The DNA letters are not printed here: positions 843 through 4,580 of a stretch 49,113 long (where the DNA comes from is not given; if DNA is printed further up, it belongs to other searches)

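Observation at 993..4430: Four enzymatic/scaffold modules fused in one ORF at the tail of the flgK-flgL-fliW string: TPR + GT41-like GT + kinase-like + SAM-methyltransferase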

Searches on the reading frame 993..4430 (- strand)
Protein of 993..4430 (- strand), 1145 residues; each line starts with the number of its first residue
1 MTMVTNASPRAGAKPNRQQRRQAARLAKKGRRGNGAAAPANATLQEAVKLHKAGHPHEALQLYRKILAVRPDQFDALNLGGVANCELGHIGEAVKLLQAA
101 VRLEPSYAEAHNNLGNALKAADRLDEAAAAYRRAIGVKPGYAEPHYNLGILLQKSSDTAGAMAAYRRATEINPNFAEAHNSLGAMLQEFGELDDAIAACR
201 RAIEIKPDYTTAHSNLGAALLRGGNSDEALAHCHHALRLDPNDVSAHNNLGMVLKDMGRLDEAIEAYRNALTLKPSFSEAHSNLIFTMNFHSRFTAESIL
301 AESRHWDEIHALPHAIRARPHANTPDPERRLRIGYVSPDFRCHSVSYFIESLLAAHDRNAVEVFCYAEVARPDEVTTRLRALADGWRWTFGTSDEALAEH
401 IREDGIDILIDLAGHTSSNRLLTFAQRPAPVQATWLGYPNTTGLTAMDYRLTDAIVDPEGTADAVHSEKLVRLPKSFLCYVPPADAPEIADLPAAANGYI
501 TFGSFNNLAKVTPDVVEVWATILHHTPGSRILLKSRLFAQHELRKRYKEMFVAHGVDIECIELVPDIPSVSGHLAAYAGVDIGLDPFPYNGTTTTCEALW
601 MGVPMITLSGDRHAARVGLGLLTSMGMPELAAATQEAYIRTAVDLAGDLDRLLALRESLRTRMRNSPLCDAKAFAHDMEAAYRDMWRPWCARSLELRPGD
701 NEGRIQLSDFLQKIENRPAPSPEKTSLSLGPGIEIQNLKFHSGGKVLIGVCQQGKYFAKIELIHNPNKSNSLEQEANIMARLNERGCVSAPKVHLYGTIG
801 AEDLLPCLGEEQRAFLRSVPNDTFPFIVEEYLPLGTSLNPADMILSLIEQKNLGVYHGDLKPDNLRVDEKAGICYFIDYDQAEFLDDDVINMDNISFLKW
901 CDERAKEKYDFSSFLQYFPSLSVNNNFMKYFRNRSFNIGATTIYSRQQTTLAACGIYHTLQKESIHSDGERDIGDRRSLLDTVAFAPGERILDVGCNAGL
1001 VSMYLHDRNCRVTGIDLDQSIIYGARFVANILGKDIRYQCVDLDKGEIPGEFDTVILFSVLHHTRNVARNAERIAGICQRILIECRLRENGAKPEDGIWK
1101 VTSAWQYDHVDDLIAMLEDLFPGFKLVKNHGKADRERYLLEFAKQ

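Call 5: search_protein_families(library=pfam, proteins=[window:993-4430:-], max_evalue=0.01)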
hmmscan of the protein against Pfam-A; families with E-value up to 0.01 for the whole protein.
window:993-4430:- (1145 aa): 35 families (the best 25 are shown)
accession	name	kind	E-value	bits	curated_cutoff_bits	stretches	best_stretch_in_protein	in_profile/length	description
PF13844.12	Glyco_transf_41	-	4.6e-60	203.8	25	2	323-478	73-229/543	Glycosyl transferase family 41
PF13414.12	TPR_11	-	1.2e-47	159.7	26.8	6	85-119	5-39/42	TPR repeat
PF00515.34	TPR_1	-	1.4e-45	151.7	27.8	5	245-277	2-34/34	Tetratricopeptide repeat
PF07719.23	TPR_2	-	1.5e-38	128.1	27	5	246-276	3-33/34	Tetratricopeptide repeat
PF13181.12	TPR_8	-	8.2e-31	104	25.7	2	245-276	2-33/34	Tetratricopeptide repeat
PF13431.12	TPR_17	-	2.1e-30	102.8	24.4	4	235-265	4-34/34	Tetratricopeptide repeat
PF13432.12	TPR_16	-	2.8e-27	95.2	32.7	3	146-209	1-64/65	Tetratricopeptide repeat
PF13428.12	TPR_14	-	3.2e-23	80.3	23.5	0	216-251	7-42/44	Tetratricopeptide repeat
PF14559.12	TPR_19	-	9.9e-23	80.7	25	4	189-247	4-61/68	Tetratricopeptide repeat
PF13424.12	TPR_12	-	5.6e-20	71.7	30.1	5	211-274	4-75/77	Tetratricopeptide repeat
PF13176.12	TPR_7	-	1.6e-15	56.2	27.9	0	246-275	1-30/36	Tetratricopeptide repeat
PF13374.12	TPR_10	-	7.1e-14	51.7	27.5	1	248-273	6-31/42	Tetratricopeptide repeat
PF13371.12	TPR_9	-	1.5e-12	47.7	35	1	217-276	2-61/73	Tetratricopeptide repeat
PF23914.1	TPR_CcmH_CycH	-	4.8e-11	43.2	42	1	181-275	55-152/158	Cytochrome c-type biogenesis protein H TPR domain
PF08242.18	Methyltransf_12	-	6.1e-10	40.1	30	1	992-1075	1-89/98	Methyltransferase domain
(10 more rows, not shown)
